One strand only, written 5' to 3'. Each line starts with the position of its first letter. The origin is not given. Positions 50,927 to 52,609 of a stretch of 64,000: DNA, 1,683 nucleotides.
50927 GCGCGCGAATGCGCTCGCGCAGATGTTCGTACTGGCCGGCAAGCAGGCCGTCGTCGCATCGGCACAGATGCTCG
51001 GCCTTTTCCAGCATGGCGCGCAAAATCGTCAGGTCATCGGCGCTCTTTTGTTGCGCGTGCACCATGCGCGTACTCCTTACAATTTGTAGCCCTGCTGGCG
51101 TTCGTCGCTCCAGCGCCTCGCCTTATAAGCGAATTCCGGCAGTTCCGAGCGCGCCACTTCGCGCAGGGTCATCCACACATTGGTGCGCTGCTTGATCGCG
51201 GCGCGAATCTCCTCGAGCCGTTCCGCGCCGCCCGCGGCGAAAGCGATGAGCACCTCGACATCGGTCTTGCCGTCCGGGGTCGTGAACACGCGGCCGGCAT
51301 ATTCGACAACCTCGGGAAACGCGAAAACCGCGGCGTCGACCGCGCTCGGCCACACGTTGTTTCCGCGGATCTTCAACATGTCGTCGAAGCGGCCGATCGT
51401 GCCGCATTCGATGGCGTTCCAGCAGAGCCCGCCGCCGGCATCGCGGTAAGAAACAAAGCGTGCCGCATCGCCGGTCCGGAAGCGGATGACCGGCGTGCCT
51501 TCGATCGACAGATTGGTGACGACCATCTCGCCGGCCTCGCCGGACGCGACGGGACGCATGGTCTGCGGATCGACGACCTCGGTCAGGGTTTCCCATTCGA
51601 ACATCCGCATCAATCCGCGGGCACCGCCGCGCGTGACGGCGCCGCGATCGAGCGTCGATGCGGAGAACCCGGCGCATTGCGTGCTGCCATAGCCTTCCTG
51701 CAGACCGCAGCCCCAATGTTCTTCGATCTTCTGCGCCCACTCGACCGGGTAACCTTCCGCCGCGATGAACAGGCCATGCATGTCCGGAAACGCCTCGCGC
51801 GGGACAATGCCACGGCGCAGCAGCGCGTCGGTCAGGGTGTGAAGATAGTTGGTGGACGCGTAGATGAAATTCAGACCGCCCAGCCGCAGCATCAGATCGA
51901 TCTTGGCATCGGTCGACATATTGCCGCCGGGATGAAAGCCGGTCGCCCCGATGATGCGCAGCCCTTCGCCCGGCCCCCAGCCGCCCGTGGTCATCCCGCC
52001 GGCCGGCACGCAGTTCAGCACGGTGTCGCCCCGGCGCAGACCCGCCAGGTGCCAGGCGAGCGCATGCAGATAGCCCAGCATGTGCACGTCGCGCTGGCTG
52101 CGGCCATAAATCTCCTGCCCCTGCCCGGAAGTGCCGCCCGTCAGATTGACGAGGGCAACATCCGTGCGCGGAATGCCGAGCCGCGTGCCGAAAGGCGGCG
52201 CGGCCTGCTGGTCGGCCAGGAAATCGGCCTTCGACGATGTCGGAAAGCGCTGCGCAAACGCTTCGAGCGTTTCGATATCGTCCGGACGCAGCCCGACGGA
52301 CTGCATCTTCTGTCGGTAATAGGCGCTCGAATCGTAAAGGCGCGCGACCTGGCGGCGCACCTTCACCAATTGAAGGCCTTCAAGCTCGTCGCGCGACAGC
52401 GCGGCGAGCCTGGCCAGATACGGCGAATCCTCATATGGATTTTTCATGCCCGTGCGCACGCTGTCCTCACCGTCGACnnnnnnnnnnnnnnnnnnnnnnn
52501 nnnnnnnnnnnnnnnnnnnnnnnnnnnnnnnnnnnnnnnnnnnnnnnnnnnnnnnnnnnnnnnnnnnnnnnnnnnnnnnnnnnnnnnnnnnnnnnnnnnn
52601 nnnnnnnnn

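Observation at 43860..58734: Uncharacterised 13-gene FadR regulon: CoA-activation, hydration and retro-aldol pathway with its own importer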

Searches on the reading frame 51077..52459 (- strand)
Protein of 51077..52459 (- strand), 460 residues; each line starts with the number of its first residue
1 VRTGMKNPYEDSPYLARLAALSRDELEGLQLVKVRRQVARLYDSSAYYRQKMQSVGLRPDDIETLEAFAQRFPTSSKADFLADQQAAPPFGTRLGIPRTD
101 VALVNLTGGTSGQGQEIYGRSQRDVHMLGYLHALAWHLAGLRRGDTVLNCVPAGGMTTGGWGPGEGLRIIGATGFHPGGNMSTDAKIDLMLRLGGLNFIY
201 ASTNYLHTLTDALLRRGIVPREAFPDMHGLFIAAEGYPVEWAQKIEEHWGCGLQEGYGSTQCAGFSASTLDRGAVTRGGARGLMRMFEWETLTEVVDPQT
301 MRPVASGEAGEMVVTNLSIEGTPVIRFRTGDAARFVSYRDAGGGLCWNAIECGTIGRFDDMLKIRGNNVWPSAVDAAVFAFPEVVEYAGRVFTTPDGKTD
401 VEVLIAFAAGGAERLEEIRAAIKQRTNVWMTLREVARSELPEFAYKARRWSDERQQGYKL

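Call 3: search_protein_families(library=pfam, proteins=[window:51077-52459:-])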
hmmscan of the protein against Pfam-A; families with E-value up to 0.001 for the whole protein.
window:51077-52459:- (460 aa): 2 families
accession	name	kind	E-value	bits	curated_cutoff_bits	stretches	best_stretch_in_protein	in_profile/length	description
PF00501.34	AMP-binding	-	1.8e-09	37.3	29.9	1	95-315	158-375/384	AMP-binding enzyme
PF14535.12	AMP-binding_C_2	-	0.00029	21.5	25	1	366-454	1-96/96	AMP-binding enzyme C-terminal domain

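Call 9: search_protein_families(library=ncbifam, proteins=[window:51077-52459:-], max_evalue=0.00001)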
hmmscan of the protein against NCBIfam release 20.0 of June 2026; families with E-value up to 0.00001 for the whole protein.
window:51077-52459:- (460 aa): 9 families
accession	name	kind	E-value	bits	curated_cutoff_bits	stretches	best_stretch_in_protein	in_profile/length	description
NF041878.1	paak_haloarch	equivalog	1.2e-43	149.4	700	1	19-428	6-395/427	phenylacetate--CoA ligase PaaK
TIGR02155.1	PA_CoA_ligase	equivalog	4.6e-41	140.7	646.3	1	20-454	2-422/422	phenylacetate--CoA ligase PaaK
NF053551.1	FlxY_rubin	equivalog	3.5e-27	95.2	520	2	242-446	219-411/424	flexirubin biosynthesis putative acyl-CoA ligase FlxY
NF045666.1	DVU1553_fam_AMP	equivalog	3e-26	92.3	300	1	20-337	17-312/331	DVU_1553 family AMP-dependent CoA ligase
TIGR03335.1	F390_ftsA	equivalog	8.2e-10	38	458.7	1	20-379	8-350/445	coenzyme F390 synthetase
NF041217.1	BagE_FevW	exception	2.1e-09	36.9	800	1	137-384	104-337/424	bagremycin/ferroverdin synthetase BagE/FevW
NF004837.0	PRK06187.1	subfamily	3.6e-07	28.8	476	0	357-435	421-499/531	long-chain-fatty-acid--CoA ligase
NF006181.0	PRK08314.1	subfamily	7.6e-07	27.7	705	0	238-410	332-504/563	long-chain-fatty-acid--CoA ligase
TIGR02262.1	benz_CoA_lig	subfamily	6.3e-06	25.2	375.25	1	170-435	228-486/508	benzoate-CoA ligase family protein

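Call 10: search_solved_structures(query=window:51077-52459:-, max_evalue=0.001)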
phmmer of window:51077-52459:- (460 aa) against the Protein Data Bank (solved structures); distinct sequences matched with E-value up to 0.001: 16.
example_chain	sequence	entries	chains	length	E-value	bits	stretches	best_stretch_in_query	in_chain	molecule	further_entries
2y27_A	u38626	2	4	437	1e-36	129.8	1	18-401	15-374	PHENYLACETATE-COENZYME A LIGASE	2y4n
2y4o_A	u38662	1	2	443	2e-36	128.8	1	6-455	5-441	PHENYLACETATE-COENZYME A LIGASE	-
6hdw_A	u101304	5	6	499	6.2e-34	120.6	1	32-455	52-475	2-hydroxyisobutyryl-CoA synthetase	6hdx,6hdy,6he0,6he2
4r1l_A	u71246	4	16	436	1.1e-32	116.5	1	18-454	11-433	Phenylacetate-coenzyme A ligase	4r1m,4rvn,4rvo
6siw_A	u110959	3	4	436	1.7e-12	49.9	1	77-387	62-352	PaaK-like ligase (AMP-dependent synthetase and ligase) | AMP-dependent synthetase and ligase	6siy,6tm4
6siw_B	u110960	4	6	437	1.7e-12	49.9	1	77-387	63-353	PaaK-like ligase (AMP-dependent synthetase and ligase) | AMP-dependent synthetase and ligase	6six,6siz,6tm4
6wuq_A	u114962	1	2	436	3.2e-11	45.7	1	79-386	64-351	AjiA1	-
6m2u_A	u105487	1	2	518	1.9e-05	26.7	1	230-444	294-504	Benzoate-coenzyme A ligase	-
6m2o_A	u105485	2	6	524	1.9e-05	26.7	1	230-444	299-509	Benzoate-coenzyme A ligase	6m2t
9s3l_A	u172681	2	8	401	2.7e-05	26.2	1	243-383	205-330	Phenylacetate-CoA ligase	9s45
2v7b_A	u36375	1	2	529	5e-05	25.3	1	223-434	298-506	BENZOATE-COENZYME A LIGASE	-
4rlf_A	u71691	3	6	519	5e-05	25.3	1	230-444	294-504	Benzoate-coenzyme A ligase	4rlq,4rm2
4rm3_A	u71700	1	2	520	5e-05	25.3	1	230-444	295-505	Benzoate-coenzyme A ligase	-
4eat_A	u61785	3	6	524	5.1e-05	25.3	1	230-444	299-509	Benzoate-coenzyme A ligase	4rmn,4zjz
5ja1_A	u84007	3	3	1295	0.00072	21.5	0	221-386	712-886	Enterobactin synthase component F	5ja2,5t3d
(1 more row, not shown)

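Call 12: find_homologous_proteins(query=window:51077-52459:-, max_evalue=1e-20)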
Query window:51077-52459:- (460 aa): 427 proteins with E <= 1e-20 among 8000 candidates; the best 120 are listed.
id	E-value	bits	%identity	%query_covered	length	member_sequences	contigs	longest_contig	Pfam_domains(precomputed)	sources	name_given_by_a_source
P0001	0.0e+0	1048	100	99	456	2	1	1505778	PF00501.35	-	-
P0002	3.0e-227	773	71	99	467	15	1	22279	PF00501.35,PF14535.13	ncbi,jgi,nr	ncbi:MAG TPA: AMP-binding protein [Alphaproteobacteria bacterium]|jgi:phenylacetate-CoA ligase|nr:AM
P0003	1.4e-226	771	72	99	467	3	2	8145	PF00501.35,PF14535.13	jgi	jgi:phenylacetate-CoA ligase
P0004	6.1e-226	769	71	99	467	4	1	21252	PF00501.35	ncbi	-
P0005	8.7e-226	768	71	99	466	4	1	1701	PF00501.35,PF14535.13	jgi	-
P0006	9.1e-226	768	71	99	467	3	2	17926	PF00501.35,PF14535.13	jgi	jgi:phenylacetate-CoA ligase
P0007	1.9e-225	767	71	99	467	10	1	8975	PF00501.35,PF14535.13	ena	-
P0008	2.8e-224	763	71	99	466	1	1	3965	PF00501.35,PF14535.13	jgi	jgi:phenylacetate-CoA ligase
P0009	5.6e-224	762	71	99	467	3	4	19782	PF00501.35,PF14535.13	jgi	jgi:phenylacetate-CoA ligase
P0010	6.5e-222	755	70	99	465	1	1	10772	PF00501.35,PF14535.13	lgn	-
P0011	2.5e-221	753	70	99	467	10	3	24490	PF00501.35,PF14535.13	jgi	jgi:phenylacetate-CoA ligase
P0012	5.6e-221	752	70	99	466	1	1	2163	PF00501.35,PF14535.13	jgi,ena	-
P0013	8.7e-221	752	70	100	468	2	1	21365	PF00501.35,PF14535.13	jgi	-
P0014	1.8e-220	751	72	100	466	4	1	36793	PF14535.13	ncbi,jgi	-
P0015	2.0e-220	750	71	98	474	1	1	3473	PF00501.35,PF14535.13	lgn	-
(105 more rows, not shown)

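Call 15: find_related_loci(query=A1, collection=genome_contigs, flank=10000)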
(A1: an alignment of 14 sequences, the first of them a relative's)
Query A1 (456 aa) in genome_contigs; peptide patterns used: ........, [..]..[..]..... (x = any residue, [..] = any of these).
92 stretches matched a pattern; 69 encode a relative of the query (tblastn E <= 1e-3); 69 distinct loci.
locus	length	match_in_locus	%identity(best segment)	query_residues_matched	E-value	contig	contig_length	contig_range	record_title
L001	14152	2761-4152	71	2-456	0e+0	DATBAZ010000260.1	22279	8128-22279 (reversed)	MAG TPA_asm: Alphaproteobacteria bacterium isolate SMAG_U5745 k141_987026, whole genome shotgun sequence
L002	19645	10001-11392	71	2-456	0e+0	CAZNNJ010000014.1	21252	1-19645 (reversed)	MAG TPA_asm: uncultured Rhodospirillales bacterium isolate binchicken_co185_32 genome assembly, contig: NODE_3292_length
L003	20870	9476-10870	69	1-456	0e+0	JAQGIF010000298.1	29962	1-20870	MAG: Rhodospirillales bacterium isolate RYN_452 scaffold_2609303, whole genome shotgun sequence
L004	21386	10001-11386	70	3-456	0e+0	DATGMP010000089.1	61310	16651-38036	MAG TPA_asm: Alphaproteobacteria bacterium isolate SMAG_U9915 k141_475391, whole genome shotgun sequence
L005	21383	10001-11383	70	4-456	0e+0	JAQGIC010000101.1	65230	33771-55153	MAG: Rhodospirillales bacterium isolate RYN_449 scaffold_2149581, whole genome shotgun sequence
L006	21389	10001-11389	72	1-456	0e+0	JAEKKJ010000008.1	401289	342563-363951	MAG: Caulobacterales bacterium isolate SH_71_19 SH_S37_scaffold_8, whole genome shotgun sequence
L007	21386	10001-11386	71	3-456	0e+0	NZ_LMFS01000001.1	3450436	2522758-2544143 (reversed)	Pseudolabrys sp. Root1462 contig_1, whole genome shotgun sequence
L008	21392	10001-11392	68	1-456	0e+0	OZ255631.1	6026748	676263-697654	MAG: Alphaproteobacteria bacterium isolate 8c46bc33-bfee-44af-b28c-0a6ead702bc6 genome assembly, chromosome: 1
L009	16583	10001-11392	69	1-456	0e+0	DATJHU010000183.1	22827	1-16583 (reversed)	MAG TPA_asm: Alphaproteobacteria bacterium isolate SMAG_U15520 k141_10292609, whole genome shotgun sequence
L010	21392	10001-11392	70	1-456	0e+0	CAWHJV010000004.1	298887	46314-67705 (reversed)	MAG: uncultured proteobacterium isolate MFD01721.bin.2.134 genome assembly, contig: contig_23438, whole genome shotgun s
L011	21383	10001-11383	69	4-456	0e+0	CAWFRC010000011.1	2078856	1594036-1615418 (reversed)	MAG: uncultured Alphaproteobacteria bacterium isolate MFD00964.bin.1.185 genome assembly, contig: contig_7158, whole gen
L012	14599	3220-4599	69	4-456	0e+0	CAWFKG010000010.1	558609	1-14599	MAG: uncultured Bacteroidales bacterium isolate MFD06435.bin.2.94 genome assembly, contig: contig_41537, whole genome sh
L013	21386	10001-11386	70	3-456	0e+0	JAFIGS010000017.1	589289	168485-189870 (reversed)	MAG: Pseudolabrys sp. isolate HJP_bin35 k141_96440, whole genome shotgun sequence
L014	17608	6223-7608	69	3-456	0e+0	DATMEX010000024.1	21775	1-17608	MAG TPA_asm: Pseudolabrys sp. isolate SMAG_U13447 k141_135418, whole genome shotgun sequence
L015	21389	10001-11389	69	1-456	0e+0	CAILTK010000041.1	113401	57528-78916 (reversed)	MAG: uncultured Caulobacterales bacterium isolate MJ-time_bin-7094 genome assembly, contig: bin-7094:041/120, whole geno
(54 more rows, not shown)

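Call 47: search_dna_similar(query=window:51077-52459:-, collection=plasmids, mode=protein, max_evalue=1e-50, max_rows=25)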
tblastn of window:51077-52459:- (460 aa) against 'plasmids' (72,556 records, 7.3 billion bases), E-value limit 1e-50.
Records with a match: 3; places in all: 3; records where one place covers at least 80% of the query: 3.
Best place of each record, by identity: 60-80% 1; <60% 2.
By first word of the organism name: Novosphingobium 1; Bosea 1; Variovorax 1.
By predicted mobility (MOB-suite, as given by PLSDB): non-mobilizable 2; mobilizable 1.
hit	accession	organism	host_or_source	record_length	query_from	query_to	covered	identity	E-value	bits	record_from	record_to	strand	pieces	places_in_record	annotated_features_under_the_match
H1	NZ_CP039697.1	Novosphingobium sp. EMRT-2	cell,freshwater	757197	5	460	99%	66.7%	0e+0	597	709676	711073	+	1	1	AMP-binding protein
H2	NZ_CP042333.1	Bosea sp. F3-2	soybean,soil sample,rhizosphere soil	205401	9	460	98%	58.7%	1e-158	504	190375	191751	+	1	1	AMP-binding protein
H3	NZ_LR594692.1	Variovorax sp. WDL1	linuron-contaminated soil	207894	17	455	95%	34.0%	3e-62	226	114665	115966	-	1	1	AMP-binding protein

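Call 48: get_annotated_region(hit=H1, flank=20000)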
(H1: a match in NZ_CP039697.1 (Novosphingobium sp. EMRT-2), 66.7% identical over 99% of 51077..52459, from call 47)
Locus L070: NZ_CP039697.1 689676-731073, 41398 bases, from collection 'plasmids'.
description: Novosphingobium sp. EMRT-2 plasmid pABRDHK22, complete sequence
organism: Novosphingobium sp. EMRT-2 (NCBI taxid 2571749)
taxonomy: Bacteria; Pseudomonadota; Alphaproteobacteria; Sphingomonadales; Sphingomonadaceae; Novosphingobium; Novosphingobium sp. EMRT-2
host: -; source: cell,freshwater; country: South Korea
typing (MOB-suite, as given by PLSDB): non-mobilizable
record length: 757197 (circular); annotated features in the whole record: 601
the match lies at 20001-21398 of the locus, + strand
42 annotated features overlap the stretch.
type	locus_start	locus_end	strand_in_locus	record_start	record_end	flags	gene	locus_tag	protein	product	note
CDS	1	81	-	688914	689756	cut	-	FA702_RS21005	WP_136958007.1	phosphatase PAP2 family protein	-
CDS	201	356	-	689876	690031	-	-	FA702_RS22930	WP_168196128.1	hypothetical protein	-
CDS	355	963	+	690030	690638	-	-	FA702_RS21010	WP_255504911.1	twin-arginine translocation pathway signal protein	-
CDS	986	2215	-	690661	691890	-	-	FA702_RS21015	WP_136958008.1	acyl-CoA dehydrogenase family protein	-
CDS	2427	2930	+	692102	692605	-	-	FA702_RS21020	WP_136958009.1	flavin reductase family protein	-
CDS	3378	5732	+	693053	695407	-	-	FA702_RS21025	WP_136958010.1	TonB-dependent receptor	-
CDS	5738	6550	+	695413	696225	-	-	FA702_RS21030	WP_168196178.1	SDR family oxidoreductase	-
CDS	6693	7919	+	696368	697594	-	-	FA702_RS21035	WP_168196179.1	MFS transporter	GO:0055085 - transmembrane transport [Evidence IEA]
CDS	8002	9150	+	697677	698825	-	-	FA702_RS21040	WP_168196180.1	amidohydrolase family protein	-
CDS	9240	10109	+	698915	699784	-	-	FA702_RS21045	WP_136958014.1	CoA-transferase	-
CDS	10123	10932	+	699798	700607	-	-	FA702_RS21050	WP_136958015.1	ketoacid CoA transferase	-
CDS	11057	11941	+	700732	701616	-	-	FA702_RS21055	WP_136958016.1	enoyl-CoA hydratase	-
CDS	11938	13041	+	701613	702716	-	-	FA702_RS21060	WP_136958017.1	nitronate monooxygenase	-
CDS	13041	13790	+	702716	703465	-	-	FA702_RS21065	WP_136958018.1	enoyl-CoA hydratase family protein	-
CDS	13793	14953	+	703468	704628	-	-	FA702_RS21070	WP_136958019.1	acyl-CoA dehydrogenase family protein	-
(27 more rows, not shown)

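Call 76: get_annotated_region(hit=H2, flank=16000)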
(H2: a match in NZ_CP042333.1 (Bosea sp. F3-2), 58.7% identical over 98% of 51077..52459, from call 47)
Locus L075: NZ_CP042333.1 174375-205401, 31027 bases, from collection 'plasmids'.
description: Bosea sp. F3-2 plasmid pB32-2, complete sequence
organism: Bosea sp. F3-2 (NCBI taxid 2599640)
taxonomy: Bacteria; Pseudomonadota; Alphaproteobacteria; Hyphomicrobiales; Boseaceae; Bosea; Bosea sp. F3-2
host: -; source: soybean,soil sample,rhizosphere soil; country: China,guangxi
typing (MOB-suite, as given by PLSDB): non-mobilizable
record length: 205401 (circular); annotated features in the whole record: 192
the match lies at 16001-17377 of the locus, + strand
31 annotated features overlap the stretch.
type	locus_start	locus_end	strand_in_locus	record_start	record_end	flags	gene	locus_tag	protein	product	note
CDS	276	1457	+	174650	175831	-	-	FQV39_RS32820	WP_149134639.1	acetyl-CoA C-acyltransferase family protein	-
CDS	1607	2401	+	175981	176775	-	-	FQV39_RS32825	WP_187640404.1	enoyl-CoA hydratase/isomerase family protein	-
CDS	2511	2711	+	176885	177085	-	-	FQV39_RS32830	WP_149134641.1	hypothetical protein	-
CDS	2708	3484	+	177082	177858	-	-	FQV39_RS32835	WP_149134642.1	SDR family oxidoreductase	-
CDS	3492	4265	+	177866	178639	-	-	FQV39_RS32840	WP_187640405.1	SDR family NAD(P)-dependent oxidoreductase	-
CDS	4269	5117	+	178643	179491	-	-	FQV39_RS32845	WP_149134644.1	branched-chain amino acid ABC transporter permease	GO:0015803 - branched-chain amino acid transport [Evidence IEA]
CDS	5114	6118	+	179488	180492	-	-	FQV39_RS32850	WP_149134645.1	branched-chain amino acid ABC transporter permease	GO:0015803 - branched-chain amino acid transport [Evidence IEA]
CDS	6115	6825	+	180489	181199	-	-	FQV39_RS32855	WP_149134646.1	ABC transporter ATP-binding protein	-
CDS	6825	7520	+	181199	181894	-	-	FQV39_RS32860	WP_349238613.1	ABC transporter ATP-binding protein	-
CDS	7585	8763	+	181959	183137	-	-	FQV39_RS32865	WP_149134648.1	ABC transporter substrate-binding protein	-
CDS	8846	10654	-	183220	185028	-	-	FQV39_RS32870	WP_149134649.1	acyl-CoA dehydrogenase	-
CDS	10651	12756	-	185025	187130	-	-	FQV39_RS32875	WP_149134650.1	3-hydroxyacyl-CoA dehydrogenase NAD-binding domain-containing protein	GO:0006631 - fatty acid metabolic process [Evidence IEA]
CDS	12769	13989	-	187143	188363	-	-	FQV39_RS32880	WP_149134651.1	acyl-CoA dehydrogenase family protein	-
CDS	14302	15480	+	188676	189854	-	-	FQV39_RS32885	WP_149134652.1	acetyl-CoA acetyltransferase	-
CDS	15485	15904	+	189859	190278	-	-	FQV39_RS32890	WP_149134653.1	OB-fold domain-containing protein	-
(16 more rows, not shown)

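Call 81: search_protein_families(library=pfam, proteins=[L070:8002-9150:+, L070:23163-24167:+, L070:25170-26906:-, L070:24272-25138:-, L070:29587-30717:+, L070:15979-17604:+, L070:5738-6550:+, L070:22357-23139:+], max_evalue=0.00001)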
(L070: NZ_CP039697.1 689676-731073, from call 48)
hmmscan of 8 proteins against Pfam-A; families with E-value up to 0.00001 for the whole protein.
L070:8002-9150:+ (382 aa): 1 family
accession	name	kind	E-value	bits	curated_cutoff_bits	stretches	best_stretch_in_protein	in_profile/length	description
PF04909.20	Amidohydro_2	-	2.5e-27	96.9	26.4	1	69-365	11-289/289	Amidohydrolase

L070:23163-24167:+ (334 aa): 2 families
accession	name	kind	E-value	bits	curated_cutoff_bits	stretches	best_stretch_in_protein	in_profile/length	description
PF19298.5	KshA_C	-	8.8e-24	85.2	23.3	1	123-330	1-206/207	3-Ketosteroid 9alpha-hydroxylase C-terminal domain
PF00355.32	Rieske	-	2e-20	73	20.3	1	20-103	2-84/88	Rieske [2Fe-2S] domain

L070:25170-26906:- (578 aa): 2 families
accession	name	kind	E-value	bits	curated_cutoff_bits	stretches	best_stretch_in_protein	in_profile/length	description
PF07969.17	Amidohydro_3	-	1.6e-23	84.4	29.7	2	45-229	1-166/472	Amidohydrolase family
PF01979.26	Amidohydro_1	-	8.5e-07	29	25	0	439-511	245-321/345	Amidohydrolase family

L070:24272-25138:- (288 aa): 1 family
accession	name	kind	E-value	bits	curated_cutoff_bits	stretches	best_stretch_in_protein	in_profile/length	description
PF05019.18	Coq4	-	1.1e-06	28.6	22.9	1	100-255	74-218/221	Coenzyme Q (ubiquinone) biosynthesis protein Coq4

L070:29587-30717:+ (376 aa): 1 family
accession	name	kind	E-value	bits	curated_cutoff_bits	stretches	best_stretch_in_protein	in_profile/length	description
PF00296.26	Bac_luciferase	-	5.8e-47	161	27.9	1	14-344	14-313/314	Luciferase-like monooxygenase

L070:15979-17604:+ (541 aa): 2 families
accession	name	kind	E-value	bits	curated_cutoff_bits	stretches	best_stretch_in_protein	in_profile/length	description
PF00501.34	AMP-binding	-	1.2e-65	222.2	29.9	1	38-396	4-384/384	AMP-binding enzyme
PF13193.12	AMP-binding_C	-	2.8e-10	41.4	24.5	1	448-523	2-76/76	AMP-binding enzyme C-terminal domain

L070:5738-6550:+ (270 aa): 5 families
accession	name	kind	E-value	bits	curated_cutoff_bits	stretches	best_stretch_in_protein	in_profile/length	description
PF13561.12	adh_short_C2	-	1.2e-58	198.9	27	1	35-268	1-236/236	Enoyl-(Acyl carrier protein) reductase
PF00106.31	adh_short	-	3.4e-48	164.2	26.6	1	30-214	2-190/195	short chain dehydrogenase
PF08659.16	KR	-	1.5e-12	48.2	22.6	1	32-186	4-162/180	KR domain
PF01370.27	Epimerase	-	2.8e-06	27.4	20.9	1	32-160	2-115/240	NAD dependent epimerase/dehydratase family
PF23441.1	SDR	-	8.1e-06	25.8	27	0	156-268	147-256/258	SDR-like rossmann domain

L070:22357-23139:+ (260 aa): 4 families
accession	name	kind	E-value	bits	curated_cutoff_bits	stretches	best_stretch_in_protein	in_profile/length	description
PF00106.31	adh_short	-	1.1e-53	182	26.6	1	15-207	2-189/195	short chain dehydrogenase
PF13561.12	adh_short_C2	-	1.7e-52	178.8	27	1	23-257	6-235/236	Enoyl-(Acyl carrier protein) reductase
PF08659.16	KR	-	1.8e-15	57.8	22.6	1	15-158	2-144/180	KR domain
PF23441.1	SDR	-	1.1e-06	28.7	27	1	11-205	5-199/258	SDR-like rossmann domain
